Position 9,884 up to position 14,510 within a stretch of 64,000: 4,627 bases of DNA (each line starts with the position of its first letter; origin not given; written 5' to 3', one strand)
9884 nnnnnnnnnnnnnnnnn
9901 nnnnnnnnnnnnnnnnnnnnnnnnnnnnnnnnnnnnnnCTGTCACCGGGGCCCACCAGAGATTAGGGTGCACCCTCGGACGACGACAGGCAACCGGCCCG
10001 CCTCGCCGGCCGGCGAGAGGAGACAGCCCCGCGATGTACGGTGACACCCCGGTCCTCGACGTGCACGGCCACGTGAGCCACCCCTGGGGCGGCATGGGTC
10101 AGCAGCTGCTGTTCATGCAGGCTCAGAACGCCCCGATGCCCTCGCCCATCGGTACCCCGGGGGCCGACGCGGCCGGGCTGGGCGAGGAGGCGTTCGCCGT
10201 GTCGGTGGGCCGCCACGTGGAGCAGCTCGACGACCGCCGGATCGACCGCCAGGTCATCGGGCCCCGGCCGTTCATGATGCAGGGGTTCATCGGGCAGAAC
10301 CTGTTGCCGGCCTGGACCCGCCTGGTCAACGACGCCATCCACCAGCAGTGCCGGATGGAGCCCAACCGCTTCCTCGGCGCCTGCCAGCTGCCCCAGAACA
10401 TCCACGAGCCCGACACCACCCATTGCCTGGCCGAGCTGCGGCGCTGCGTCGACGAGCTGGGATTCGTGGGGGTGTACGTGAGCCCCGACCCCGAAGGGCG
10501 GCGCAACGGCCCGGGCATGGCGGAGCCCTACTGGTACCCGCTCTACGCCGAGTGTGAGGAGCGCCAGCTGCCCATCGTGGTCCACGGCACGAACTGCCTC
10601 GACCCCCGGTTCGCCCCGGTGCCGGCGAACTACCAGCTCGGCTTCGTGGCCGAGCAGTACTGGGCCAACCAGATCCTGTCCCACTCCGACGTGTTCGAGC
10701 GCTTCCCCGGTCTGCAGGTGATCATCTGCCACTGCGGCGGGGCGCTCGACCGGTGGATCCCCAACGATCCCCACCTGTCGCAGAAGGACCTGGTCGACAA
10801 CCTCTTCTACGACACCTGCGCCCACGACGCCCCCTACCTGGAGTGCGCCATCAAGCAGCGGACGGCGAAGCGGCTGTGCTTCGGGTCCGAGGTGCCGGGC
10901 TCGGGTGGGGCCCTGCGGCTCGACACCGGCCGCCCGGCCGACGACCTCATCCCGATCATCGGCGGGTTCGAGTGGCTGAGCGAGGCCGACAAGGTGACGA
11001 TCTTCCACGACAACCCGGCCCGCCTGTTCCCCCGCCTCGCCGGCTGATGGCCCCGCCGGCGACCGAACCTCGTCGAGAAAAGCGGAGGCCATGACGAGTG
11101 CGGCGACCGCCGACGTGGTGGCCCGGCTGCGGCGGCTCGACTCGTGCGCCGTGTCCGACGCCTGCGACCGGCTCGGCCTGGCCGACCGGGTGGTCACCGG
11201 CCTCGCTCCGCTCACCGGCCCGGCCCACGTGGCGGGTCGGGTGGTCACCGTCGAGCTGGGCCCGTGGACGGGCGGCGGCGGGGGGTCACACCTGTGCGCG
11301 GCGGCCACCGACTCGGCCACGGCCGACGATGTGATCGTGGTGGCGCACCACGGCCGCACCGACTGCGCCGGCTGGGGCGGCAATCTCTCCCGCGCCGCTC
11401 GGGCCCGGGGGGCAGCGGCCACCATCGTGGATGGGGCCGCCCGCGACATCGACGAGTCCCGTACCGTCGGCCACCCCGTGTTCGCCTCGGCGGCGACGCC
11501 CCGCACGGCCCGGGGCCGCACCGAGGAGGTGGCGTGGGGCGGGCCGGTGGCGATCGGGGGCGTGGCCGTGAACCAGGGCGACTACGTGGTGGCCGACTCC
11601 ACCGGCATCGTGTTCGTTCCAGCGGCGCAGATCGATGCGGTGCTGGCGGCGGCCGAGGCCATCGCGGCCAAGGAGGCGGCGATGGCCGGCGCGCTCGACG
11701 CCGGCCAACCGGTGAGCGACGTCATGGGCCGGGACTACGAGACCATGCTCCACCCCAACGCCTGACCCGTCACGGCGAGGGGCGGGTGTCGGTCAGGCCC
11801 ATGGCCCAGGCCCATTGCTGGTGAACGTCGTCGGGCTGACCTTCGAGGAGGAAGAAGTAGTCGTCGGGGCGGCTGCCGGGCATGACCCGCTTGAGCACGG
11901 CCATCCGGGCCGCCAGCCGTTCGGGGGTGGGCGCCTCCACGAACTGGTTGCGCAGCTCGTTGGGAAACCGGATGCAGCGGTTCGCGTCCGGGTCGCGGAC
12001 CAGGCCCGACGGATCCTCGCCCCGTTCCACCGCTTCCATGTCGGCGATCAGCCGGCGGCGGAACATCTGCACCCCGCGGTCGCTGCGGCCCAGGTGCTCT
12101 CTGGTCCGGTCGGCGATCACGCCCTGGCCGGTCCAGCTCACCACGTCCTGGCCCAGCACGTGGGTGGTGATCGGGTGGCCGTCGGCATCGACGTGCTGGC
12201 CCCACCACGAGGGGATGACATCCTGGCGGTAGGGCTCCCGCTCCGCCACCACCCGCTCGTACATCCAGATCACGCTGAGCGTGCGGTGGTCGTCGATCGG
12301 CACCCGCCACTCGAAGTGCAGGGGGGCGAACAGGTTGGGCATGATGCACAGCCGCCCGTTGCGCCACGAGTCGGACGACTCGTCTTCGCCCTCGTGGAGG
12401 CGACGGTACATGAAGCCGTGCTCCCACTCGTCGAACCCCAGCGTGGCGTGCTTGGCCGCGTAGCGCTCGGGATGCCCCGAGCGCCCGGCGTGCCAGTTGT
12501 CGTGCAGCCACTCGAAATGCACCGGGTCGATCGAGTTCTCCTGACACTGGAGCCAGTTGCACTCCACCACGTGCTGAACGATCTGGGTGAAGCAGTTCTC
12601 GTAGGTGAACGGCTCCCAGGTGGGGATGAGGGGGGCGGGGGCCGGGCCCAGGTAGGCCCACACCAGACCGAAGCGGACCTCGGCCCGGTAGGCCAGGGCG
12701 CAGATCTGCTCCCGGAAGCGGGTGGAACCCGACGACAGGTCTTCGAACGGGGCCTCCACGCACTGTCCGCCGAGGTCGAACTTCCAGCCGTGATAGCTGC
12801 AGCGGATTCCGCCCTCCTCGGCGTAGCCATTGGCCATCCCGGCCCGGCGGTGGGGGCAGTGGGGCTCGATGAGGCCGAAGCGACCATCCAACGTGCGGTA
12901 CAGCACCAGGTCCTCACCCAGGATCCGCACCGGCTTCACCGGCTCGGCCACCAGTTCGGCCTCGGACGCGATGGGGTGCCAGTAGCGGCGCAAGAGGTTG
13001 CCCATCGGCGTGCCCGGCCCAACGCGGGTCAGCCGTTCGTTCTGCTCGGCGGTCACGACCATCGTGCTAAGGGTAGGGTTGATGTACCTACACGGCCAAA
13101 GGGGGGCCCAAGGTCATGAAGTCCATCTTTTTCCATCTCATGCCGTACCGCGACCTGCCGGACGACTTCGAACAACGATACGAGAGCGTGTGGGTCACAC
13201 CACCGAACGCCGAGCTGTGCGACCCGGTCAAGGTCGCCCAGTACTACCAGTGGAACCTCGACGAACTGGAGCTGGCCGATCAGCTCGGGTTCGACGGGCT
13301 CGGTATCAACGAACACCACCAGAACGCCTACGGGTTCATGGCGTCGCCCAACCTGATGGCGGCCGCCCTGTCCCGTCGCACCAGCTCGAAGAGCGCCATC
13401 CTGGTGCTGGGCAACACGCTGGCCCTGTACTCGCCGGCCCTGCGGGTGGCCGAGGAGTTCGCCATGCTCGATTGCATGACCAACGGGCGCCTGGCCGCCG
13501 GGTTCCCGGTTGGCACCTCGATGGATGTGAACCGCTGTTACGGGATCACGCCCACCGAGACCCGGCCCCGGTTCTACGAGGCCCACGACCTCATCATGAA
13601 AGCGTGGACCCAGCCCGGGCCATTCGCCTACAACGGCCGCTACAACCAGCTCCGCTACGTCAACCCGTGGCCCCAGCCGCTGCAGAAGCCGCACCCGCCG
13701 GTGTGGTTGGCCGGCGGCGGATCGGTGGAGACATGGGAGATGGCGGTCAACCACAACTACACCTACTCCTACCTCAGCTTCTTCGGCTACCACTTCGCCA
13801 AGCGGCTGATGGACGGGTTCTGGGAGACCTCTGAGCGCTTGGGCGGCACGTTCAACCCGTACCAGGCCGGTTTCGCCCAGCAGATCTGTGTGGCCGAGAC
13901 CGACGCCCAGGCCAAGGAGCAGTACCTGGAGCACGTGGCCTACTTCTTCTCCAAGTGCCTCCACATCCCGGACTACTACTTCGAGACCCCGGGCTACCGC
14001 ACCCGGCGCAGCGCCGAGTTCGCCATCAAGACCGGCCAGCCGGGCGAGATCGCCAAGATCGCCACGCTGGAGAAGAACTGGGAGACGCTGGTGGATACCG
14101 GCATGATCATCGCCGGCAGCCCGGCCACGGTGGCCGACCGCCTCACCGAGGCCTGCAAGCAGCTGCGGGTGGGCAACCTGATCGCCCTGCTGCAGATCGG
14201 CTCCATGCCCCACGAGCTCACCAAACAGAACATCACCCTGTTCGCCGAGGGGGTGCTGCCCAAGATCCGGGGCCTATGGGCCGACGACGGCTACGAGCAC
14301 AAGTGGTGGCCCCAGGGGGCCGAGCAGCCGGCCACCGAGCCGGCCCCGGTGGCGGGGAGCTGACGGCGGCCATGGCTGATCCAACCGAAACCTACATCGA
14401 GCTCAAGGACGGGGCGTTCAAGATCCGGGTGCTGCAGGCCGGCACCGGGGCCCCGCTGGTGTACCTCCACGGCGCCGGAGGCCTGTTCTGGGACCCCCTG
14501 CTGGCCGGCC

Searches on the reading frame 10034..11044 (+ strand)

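Call 86: search_protein_families(library=pfam, proteins=[window:10034-11044:+], max_evalue=0.0001)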
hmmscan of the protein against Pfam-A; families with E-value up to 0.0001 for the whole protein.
window:10034-11044:+ (337 aa): 1 family
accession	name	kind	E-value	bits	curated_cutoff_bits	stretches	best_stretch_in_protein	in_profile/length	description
PF04909.20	Amidohydro_2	-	9.1e-37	127.8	26.4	1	61-333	24-288/289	Amidohydrolase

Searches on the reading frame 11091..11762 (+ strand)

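Call 86: search_protein_families(library=pfam, proteins=[window:11091-11762:+], max_evalue=0.0001)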
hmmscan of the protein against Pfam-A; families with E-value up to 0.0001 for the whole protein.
window:11091-11762:+ (224 aa): 1 family
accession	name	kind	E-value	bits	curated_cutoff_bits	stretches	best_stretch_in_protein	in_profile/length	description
PF03737.21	RraA-like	-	2.4e-33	116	24.5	1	19-174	2-151/152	Aldolase/RraA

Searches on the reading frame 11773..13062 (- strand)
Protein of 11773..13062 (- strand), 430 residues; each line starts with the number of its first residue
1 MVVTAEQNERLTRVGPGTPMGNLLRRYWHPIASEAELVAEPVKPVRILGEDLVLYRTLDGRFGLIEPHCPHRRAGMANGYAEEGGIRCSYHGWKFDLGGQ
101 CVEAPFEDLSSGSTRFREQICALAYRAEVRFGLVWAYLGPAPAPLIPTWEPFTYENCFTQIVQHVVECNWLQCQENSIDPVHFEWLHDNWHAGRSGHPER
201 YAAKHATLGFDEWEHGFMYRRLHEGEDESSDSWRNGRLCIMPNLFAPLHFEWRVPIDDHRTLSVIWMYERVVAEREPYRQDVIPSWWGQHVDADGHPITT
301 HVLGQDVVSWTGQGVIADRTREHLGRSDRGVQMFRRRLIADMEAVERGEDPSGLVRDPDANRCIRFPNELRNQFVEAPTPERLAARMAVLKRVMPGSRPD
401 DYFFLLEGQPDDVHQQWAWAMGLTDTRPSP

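Call 86: search_protein_families(library=pfam, proteins=[window:11773-13062:-], max_evalue=0.0001)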
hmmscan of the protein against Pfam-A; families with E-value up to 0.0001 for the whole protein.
window:11773-13062:- (430 aa): 2 families
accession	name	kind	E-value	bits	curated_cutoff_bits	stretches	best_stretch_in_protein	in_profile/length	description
PF00355.32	Rieske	-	1.7e-17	63.5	20.3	1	28-107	2-81/88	Rieske [2Fe-2S] domain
PF19301.5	LigXa_C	-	2.4e-12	47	27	1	303-355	207-259/304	LigXa C-terminal domain like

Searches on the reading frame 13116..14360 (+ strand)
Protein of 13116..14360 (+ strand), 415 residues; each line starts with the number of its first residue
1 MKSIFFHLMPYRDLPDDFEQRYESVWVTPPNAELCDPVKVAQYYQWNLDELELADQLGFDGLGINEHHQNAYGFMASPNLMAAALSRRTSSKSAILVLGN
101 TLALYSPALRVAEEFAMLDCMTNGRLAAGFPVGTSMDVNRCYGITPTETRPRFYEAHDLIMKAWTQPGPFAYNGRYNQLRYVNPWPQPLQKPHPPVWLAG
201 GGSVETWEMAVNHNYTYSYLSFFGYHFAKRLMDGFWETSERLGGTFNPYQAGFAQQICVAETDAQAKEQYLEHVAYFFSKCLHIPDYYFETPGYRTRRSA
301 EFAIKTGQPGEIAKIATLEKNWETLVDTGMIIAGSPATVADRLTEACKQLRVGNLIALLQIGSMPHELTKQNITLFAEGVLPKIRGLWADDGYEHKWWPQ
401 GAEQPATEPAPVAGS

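Call 86: search_protein_families(library=pfam, proteins=[window:13116-14360:+], max_evalue=0.0001)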
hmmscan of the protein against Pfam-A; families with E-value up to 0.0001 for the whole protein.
window:13116-14360:+ (415 aa): 1 family
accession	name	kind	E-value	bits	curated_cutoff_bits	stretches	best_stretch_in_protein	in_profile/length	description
PF00296.26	Bac_luciferase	-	1e-34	120.8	27.9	1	43-345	21-306/314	Luciferase-like monooxygenase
